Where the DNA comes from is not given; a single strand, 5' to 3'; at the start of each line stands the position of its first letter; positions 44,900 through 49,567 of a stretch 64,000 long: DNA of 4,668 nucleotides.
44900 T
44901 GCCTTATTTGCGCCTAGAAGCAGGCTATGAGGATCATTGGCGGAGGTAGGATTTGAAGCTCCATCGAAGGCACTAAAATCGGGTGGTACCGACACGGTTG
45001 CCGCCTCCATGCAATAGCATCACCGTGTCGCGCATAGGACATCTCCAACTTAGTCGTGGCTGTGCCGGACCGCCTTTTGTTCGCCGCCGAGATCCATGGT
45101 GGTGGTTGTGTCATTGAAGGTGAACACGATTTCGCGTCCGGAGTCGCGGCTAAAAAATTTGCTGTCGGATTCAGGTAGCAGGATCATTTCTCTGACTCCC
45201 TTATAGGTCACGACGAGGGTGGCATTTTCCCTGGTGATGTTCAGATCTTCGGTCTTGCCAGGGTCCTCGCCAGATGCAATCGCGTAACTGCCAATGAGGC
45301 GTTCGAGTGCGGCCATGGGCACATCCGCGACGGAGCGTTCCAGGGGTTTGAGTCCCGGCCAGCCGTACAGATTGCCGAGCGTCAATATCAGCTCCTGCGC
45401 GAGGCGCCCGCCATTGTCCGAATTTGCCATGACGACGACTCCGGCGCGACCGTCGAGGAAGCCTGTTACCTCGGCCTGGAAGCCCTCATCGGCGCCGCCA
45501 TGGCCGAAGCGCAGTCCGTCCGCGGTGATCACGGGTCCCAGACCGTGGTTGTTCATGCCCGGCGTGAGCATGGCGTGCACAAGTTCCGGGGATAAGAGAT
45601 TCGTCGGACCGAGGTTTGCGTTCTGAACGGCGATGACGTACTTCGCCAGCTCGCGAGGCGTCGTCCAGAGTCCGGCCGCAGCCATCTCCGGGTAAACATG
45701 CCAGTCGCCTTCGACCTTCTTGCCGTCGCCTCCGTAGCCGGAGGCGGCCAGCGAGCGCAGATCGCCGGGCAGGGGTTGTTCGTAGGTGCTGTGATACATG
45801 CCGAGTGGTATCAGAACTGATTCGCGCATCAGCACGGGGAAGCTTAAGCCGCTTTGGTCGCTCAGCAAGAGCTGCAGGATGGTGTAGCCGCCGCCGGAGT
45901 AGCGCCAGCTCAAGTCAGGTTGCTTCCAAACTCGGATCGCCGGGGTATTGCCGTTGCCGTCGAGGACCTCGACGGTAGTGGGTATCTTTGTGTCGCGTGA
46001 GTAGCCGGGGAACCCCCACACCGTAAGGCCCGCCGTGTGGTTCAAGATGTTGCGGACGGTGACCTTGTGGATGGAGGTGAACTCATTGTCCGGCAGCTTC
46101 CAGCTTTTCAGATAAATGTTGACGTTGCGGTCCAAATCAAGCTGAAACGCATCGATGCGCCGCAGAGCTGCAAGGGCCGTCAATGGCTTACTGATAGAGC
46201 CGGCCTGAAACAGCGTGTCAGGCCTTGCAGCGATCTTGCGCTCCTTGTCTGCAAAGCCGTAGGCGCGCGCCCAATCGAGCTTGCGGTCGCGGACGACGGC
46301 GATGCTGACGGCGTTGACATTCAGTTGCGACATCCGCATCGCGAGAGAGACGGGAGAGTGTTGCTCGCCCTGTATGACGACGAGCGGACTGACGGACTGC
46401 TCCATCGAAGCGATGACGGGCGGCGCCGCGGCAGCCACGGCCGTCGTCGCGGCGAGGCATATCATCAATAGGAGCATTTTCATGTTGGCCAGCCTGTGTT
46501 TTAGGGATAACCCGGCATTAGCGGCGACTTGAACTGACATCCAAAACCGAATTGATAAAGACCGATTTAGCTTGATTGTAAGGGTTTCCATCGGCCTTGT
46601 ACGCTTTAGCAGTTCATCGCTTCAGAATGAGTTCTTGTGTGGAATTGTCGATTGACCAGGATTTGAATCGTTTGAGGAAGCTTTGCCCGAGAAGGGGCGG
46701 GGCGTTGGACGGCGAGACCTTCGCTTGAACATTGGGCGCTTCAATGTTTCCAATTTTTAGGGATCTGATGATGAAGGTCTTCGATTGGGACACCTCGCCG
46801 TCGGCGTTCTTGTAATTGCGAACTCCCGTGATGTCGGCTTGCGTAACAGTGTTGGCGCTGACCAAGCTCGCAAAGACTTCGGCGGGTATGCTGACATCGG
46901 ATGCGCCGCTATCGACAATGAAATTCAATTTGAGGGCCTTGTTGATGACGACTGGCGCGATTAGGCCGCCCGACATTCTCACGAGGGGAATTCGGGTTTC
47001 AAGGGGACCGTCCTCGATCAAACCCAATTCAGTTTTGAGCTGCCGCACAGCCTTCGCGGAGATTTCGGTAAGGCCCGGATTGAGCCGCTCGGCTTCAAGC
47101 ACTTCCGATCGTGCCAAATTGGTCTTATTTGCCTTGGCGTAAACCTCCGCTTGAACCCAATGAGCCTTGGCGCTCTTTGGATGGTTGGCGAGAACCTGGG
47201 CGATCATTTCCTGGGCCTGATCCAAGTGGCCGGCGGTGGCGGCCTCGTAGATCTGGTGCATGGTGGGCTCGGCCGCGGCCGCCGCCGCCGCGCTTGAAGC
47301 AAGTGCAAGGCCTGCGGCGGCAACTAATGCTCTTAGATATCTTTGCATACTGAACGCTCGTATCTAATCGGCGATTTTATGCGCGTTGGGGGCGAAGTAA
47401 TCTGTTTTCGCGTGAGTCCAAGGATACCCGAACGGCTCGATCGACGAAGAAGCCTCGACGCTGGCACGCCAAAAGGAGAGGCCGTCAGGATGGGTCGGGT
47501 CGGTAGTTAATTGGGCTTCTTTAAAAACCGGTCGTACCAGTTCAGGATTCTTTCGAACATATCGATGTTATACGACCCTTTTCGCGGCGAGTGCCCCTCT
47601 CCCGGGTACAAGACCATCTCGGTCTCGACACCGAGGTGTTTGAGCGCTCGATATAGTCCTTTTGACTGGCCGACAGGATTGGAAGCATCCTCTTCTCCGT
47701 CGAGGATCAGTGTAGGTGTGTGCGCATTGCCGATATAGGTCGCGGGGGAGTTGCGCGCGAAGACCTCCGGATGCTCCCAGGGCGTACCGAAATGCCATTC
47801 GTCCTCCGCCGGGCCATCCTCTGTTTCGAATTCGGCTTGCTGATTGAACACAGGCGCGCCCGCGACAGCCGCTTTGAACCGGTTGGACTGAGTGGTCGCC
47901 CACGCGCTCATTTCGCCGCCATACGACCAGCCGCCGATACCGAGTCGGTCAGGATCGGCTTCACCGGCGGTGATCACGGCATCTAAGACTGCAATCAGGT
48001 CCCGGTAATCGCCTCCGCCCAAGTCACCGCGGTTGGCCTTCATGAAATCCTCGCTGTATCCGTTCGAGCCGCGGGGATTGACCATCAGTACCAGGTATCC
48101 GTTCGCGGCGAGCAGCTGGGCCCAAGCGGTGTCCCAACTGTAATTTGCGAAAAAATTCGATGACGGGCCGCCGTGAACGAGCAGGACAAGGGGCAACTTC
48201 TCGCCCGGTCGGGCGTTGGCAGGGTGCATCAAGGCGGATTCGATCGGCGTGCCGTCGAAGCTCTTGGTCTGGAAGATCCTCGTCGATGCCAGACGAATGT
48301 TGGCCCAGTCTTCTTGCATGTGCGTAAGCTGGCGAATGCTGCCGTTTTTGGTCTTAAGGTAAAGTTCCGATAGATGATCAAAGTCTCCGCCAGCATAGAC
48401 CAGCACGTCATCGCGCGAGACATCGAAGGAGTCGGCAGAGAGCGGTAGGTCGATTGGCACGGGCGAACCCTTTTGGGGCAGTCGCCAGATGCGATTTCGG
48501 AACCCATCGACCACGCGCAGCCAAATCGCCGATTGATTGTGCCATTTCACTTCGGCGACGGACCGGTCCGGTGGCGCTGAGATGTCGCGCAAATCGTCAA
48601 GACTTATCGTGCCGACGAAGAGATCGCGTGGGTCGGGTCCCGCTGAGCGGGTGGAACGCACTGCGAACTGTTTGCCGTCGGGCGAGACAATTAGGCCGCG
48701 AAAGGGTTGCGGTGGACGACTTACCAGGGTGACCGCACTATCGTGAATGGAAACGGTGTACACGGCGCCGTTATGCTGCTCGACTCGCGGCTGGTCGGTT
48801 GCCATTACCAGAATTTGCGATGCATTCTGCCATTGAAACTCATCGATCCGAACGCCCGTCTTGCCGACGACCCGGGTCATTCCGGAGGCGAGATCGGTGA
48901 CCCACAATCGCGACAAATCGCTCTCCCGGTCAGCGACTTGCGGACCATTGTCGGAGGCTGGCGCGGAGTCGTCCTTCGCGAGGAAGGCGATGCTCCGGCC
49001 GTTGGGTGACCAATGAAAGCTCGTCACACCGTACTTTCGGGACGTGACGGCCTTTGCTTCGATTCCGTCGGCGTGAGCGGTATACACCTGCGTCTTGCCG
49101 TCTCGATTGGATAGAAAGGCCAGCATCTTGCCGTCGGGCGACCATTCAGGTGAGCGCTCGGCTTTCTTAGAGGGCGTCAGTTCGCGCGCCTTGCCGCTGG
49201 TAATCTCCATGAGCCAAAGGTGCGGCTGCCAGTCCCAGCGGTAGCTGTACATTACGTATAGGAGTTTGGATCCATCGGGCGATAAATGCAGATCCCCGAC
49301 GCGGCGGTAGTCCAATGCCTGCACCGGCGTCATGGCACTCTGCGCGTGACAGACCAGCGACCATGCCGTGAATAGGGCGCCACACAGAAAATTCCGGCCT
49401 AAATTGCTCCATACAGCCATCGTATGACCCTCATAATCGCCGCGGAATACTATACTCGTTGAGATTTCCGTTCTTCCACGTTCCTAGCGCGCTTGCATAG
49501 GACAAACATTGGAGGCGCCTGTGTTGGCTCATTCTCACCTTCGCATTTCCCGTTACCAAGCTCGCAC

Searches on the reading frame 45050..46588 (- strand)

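Call 32: search_protein_families(library=pfam, proteins=[window:45050-46588:-], max_evalue=0.0001)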
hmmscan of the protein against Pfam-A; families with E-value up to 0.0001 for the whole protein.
window:45050-46588:- (512 aa): 1 family
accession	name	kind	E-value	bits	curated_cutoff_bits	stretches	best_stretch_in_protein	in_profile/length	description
PF00144.29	Beta-lactamase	-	2.1e-45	155.8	27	1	87-397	10-317/329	Beta-lactamase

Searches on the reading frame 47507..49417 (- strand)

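Call 32: search_protein_families(library=pfam, proteins=[window:47507-49417:-], max_evalue=0.0001)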
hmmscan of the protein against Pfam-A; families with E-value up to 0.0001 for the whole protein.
window:47507-49417:- (636 aa): 14 families
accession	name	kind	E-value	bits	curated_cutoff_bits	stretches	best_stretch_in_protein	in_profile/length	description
PF00326.27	Peptidase_S9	-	9.4e-51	172.8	22.6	1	433-634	7-212/213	Prolyl oligopeptidase family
PF07676.18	PD40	-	4.4e-18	65.2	20.9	1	78-112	2-37/38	WD40-like Beta Propeller Repeat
PF20434.5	BD-FAE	-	6.3e-10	39.4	26.8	1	405-592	10-215/215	BD-FAE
PF00561.26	Abhydrolase_1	-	1.1e-08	35.6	25.8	1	409-528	1-107/245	alpha/beta hydrolase fold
PF02129.25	Peptidase_S15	-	3e-08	34.1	23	1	388-531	1-137/262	X-Pro dipeptidyl-peptidase (S15 family)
PF01738.24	DLH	-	5.2e-07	29.9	21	1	472-610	79-187/217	Dienelactone hydrolase family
PF25174.1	Beta-prop_THOC3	-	8.3e-07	28.7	305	0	39-149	48-150/272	THOC3 beta-propeller domain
PF00930.27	DPPIV_N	-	8.3e-07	28.5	22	0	46-106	1-64/354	Dipeptidyl peptidase IV (DPP IV) N-terminal region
PF12146.15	Hydrolase_4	-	1.1e-06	28.5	27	0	410-530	6-117/239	Serine aminopeptidase, S33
PF05448.18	AXE1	-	1.5e-06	27.6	21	1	383-523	60-209/321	Acetyl xylan esterase (AXE1)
PF12740.14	PETase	-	1e-05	25.5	28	0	481-531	116-165/263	PET hydrolase-like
PF12697.13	Abhydrolase_6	-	1.7e-05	26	26.3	1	411-543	1-109/217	Alpha/beta hydrolase family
PF12894.13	ANAPC4_WD40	-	8.3e-05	23.2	22.9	0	88-137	42-89/91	Anaphase-promoting complex subunit 4 WD40 domain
PF07859.19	Abhydrolase_3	-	8.8e-05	22.8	25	0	471-610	49-207/210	alpha/beta hydrolase fold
